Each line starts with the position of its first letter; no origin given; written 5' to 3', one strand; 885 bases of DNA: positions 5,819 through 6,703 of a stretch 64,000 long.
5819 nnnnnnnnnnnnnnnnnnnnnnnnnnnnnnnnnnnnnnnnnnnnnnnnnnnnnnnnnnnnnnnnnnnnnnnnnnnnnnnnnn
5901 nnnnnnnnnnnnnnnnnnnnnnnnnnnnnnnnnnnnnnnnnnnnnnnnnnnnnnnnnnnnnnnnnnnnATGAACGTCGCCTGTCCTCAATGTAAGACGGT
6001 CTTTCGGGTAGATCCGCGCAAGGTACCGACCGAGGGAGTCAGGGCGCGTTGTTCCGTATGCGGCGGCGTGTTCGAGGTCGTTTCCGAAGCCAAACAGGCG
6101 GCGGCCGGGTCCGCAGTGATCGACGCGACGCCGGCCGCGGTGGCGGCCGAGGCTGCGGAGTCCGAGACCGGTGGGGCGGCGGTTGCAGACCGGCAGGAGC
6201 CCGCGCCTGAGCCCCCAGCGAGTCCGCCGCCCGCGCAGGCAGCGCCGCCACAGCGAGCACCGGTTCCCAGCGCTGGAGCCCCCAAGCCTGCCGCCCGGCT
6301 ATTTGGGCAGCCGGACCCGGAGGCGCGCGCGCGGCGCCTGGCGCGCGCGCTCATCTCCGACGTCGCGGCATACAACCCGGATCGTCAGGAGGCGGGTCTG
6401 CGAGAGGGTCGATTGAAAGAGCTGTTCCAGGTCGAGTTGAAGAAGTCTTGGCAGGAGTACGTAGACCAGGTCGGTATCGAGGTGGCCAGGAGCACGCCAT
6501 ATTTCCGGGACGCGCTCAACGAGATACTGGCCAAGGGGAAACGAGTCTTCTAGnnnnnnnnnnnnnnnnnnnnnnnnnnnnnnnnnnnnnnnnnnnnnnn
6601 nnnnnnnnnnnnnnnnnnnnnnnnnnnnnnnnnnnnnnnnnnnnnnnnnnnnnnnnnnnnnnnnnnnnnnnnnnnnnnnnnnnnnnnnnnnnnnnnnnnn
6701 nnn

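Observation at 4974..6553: Translationally coupled pair: receiver-GGDEF protein with variant GGDDF signature plus zinc-ribbon protein with long Pro/Ala-rich linker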

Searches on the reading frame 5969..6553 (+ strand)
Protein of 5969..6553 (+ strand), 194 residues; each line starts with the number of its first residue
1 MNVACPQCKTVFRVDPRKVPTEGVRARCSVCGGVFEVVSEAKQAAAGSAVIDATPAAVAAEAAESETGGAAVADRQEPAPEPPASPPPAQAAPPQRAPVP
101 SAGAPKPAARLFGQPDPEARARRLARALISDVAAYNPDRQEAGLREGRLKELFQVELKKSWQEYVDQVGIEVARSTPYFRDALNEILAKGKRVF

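Call 3: search_protein_families(library=pfam, proteins=[window:5969-6553:+], max_evalue=1)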
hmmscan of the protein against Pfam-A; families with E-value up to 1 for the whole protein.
window:5969-6553:+ (194 aa): 8 families
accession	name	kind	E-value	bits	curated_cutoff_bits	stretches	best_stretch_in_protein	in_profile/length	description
PF13717.11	Zn_ribbon_4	-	1.7e-13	50.7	30.3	1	1-35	1-35/36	zinc-ribbon domain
PF13719.11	Zn_ribbon_5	-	2.6e-08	33.9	29.3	1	1-37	1-37/37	zinc-ribbon domain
PF25206.1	DUF7836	-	0.025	14.9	26.7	1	3-33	8-38/59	Domain of unknown function (DUF7836)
PF24441.1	DUF7560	-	0.047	13.8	27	0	3-16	6-19/44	Family of unknown function (DUF7560)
PF19769.4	CPxCG_zf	-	0.1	12.8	27.2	1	5-52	1-50/183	CPxCG-related zinc finger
PF09723.15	Zn_ribbon_8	-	0.15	12.5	34.4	0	27-42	7-22/41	Zinc ribbon domain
PF21344.3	Zn_ribbon_LysW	-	0.2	11.7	27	1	3-40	1-36/46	Alpha-aminoadipate carrier protein LysW-like, globular domain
PF21276.3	ZNF512_C2HC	-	0.31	11.2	27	1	2-13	13-24/38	Zinc finger protein 512, C2HC zinc finger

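Call 4: search_protein_families(library=ncbifam, proteins=[window:5969-6553:+], max_evalue=1)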
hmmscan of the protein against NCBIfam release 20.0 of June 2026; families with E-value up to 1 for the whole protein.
window:5969-6553:+ (194 aa): 7 families
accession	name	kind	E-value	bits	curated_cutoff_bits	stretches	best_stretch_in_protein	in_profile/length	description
TIGR02098.1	MJ0042_CXXC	domain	6.4e-10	38.6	20.9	1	1-37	1-37/38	MJ0042-type zinc finger domain-containing protein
NF047912.1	ECs_2282_CxxC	subfamily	0.056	13.4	37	1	1-35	1-37/60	ECs_2282 family putative zinc-binding protein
NF005846.3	PRK07764.1-6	equivalog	0.059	12.4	625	1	41-172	432-565/628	DNA polymerase III subunit gamma and tau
NF053612.1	anchor_PA1041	equivalog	0.074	13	250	1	28-103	36-115/236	PA1041 family peptidoglycan-binding anchor lipoprotein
TIGR02605.1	CxxC_CxxC_SSSS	subfamily_domain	0.18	11.9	31.3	0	27-43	7-23/52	FmdB family zinc ribbon protein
NF011512.0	PRK14950.1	equivalog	0.28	10.3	593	1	49-169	354-479/585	DNA polymerase III subunits gamma and tau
NF033847.1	MCP_Sipho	equivalog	0.82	8.8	75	1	50-139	74-161/549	major capsid protein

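Call 8: search_solved_structures(query=window:5969-6550:+, max_evalue=1, show_alignments=1)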
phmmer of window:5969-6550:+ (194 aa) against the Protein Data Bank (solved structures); distinct sequences matched with E-value up to 1: 3.
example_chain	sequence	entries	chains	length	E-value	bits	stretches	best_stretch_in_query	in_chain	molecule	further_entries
8zna_A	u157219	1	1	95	3.8e-07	33.6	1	117-191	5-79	RomX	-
2nb9_A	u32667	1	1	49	0.012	19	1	3-37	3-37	Uncharacterized protein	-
7zok_A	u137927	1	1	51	0.11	15.8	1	4-37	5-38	Adventurous gliding motility protein X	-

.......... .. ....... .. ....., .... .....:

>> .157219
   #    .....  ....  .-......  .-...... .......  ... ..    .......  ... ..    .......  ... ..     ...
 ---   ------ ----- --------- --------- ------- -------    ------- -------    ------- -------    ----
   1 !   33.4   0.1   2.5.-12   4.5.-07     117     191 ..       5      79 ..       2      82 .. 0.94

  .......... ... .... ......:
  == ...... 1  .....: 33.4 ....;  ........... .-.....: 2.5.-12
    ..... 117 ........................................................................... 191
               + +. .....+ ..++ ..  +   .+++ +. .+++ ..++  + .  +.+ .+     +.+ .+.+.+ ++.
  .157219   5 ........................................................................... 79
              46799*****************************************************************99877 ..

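Call 10: find_homologous_proteins(query=window:5969-6550:+)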
Query window:5969-6550:+ (194 aa): 2174 proteins with E <= 0.001 among 7420 candidates; the best 120 are listed.
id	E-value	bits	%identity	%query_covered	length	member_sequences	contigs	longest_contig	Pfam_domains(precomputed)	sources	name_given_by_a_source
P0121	1.8e-117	408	100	100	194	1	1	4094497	PF13719.11,PF13717.12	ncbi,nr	ncbi:MAG: zinc-ribbon domain-containing protein [Gemmatimonadota bacterium]|nr:MAG: zinc-ribbon doma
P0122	8.7e-81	288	70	100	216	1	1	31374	PF13719.11,PF13717.12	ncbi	-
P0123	9.3e-73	262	92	43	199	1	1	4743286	PF13719.11,PF13717.12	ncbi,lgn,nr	ncbi:MAG: zinc-ribbon domain-containing protein [Gemmatimonadota bacterium]|nr:MAG: zinc-ribbon doma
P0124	1.3e-71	259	89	43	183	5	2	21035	PF13719.11,PF13717.12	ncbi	-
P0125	6.4e-71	256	64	100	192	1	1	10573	PF13719.11,PF13717.12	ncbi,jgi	jgi:predicted Zn finger-like uncharacterized protein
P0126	7.1e-71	256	64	100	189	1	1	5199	PF13719.11,PF13717.12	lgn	-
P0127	1.5e-70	255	65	100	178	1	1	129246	PF13719.11,PF13717.12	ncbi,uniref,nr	ncbi:MAG: hypothetical protein GWN99_03995 [Gemmatimonadetes bacterium]|uniref:Zinc finger/thioredox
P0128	2.6e-70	254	65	100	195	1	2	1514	PF13719.11,PF13717.12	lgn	-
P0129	6.7e-70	253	67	100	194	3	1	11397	PF13719.11,PF13717.12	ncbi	-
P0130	1.4e-69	252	88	43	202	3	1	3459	PF13719.11,PF13717.12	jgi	jgi:predicted Zn finger-like uncharacterized protein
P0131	4.3e-69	250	89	43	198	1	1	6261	PF13719.11,PF13717.12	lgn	-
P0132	5.3e-69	250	64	100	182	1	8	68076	PF13719.11,PF13717.12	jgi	jgi:predicted Zn finger-like uncharacterized protein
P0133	7.2e-69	250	92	43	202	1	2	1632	PF13719.11,PF13717.12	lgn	-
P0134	1.1e-68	249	67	100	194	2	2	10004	PF13719.11,PF13717.12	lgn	-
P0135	2.8e-68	248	88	43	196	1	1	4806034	PF13719.11,PF13717.12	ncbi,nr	ncbi:MAG: zinc-ribbon domain-containing protein [Gemmatimonadota bacterium]|nr:MAG: zinc-ribbon doma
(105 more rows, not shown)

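Call 36: predict_structure(alignment_id=A2)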
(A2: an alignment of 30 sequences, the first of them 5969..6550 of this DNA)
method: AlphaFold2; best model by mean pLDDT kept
length: 194 residues; sequences in the alignment: 30
mean_pLDDT: 75.9   pTM: 0.43
mean pLDDT of the five models: 75.9, 75.8, 73.6, 72.1, 71.7
residues with pLDDT >= 90: 96; 70-90: 23; 50-70: 37; < 50: 38
segments of 3 or more residues with pLDDT < 50: 46-60, 62-67, 73-78, 100-106
pLDDT, mean of each block of 10 residues (from residue 1): 94 90 91 88 50 44 44 47 58 52 49 79 96 94 92 95 96 94 89 77
secondary structure, 60 per line:
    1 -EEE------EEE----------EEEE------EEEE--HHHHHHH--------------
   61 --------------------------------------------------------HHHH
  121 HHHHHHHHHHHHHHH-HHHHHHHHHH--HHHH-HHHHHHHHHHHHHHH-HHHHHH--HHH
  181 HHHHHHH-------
elements in order: E2-4 E11-13 E24-27 E34-37 H40-46 H117-135 H137-146 H149-152 H154-168 H170-175 H178-187

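Call 39: fold_search(model_id=the predicted structure, library=pdb)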
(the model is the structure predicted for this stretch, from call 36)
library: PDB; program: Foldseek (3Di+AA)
matches with E <= 10: 25; with E <= 0.001: 0
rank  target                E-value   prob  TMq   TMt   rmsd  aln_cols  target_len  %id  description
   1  8zna                  1.6e-03  1.00  0.37  0.74   2.3        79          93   32  Myxococcus xanthus RomX (released 2025-06-04)
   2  2nb9_MODEL_1_A        2.6e-02  1.00  0.19  0.66   1.3        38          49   34  Solution structure of ZitP zinc finger (released 2016-12-14)
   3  3vpb_E                2.6e+00  0.51  0.15  0.44   2.9        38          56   29  ArgX from Sulfolobus tokodaii complexed with LysW/Glu/ADP/Mg/Zn/Sulfate (released 2013-02-27)
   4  7zok_MODEL_1_A        3.8e+00  0.28  0.15  0.42   3.1        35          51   28  Solution structure of GltJ ZnR domain from Myxococcus xanthus (released 2023-02-22)
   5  3cdi                  3.8e+00  0.08  0.18  0.09   6.7        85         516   16  Crystal structure of E. coli PNPase (released 2008-12-09)
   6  9fny_A1               4.7e+00  0.08  0.10  0.25  10.5        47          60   17  PF30S-PF30S dimer mediated by aRDF from P. furiosus (Structure I) (released 2025-01-15)
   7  8ek4_B                5.6e+00  0.04  0.16  0.20  10.5       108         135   14  De novo designed ice-binding proteins from twist-constrained helices (released 2023-07-12)
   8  2mwq_MODEL_1_A        5.6e+00  0.04  0.13  0.16  15.2       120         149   20  Solution structure of PsbQ from spinacia oleracea (released 2015-07-29)
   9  2e2z_MODEL_1_A        5.9e+00  0.16  0.15  0.27   6.3        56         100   14  Solution NMR structure of yeast Tim15, co-chaperone of mitochondrial Hsp70 (released 2007-10-09)
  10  5los                  6.2e+00  0.01  0.10  0.17  14.0        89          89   18  Piriformospora indica PIIN_05872 (released 2018-05-02)
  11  9ndp_HH               6.6e+00  0.04  0.08  0.16  13.1        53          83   11  Structure of stalled ribosome and nascent chain in complex with NMT2 and NAC (released 2025-09-10)
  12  8rds_A                7.0e+00  0.07  0.10  0.17   7.0        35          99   20  Cereblon isoform 4 from Magnetospirillum gryphiswaldense in complex with spiro-isoxazol based compound 8i (released 2024-04-10)
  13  9div_G                7.0e+00  0.05  0.16  0.22  11.5        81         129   17  The crystal structure of de novo designed ChuA binding protein C8 (released 2025-05-21)
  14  6ydh_MODEL_1_A        7.8e+00  0.11  0.10  0.27   4.3        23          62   17  Solution structure and dynamics of Zn-Finger HVO_2753 protein (released 2020-09-23)
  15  8tlo_A                7.8e+00  0.04  0.09  0.17  11.1        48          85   14  Crystal Structure Analysis of BCL11A in complex with DNA (released 2024-08-14)
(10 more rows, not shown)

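Call 60: search_protein_families(library=padloc, proteins=[window:5969-6550:+], max_evalue=0.01)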
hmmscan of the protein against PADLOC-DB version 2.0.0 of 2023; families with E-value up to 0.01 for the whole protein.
window:5969-6550:+ (194 aa): 1 family
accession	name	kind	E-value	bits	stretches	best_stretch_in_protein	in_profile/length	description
PDLC03864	LmuB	-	0.00035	17.2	1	4-67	365-427/657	-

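Call 75: find_encoding_contigs(protein=P0121, flank=10000, max_places=2)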
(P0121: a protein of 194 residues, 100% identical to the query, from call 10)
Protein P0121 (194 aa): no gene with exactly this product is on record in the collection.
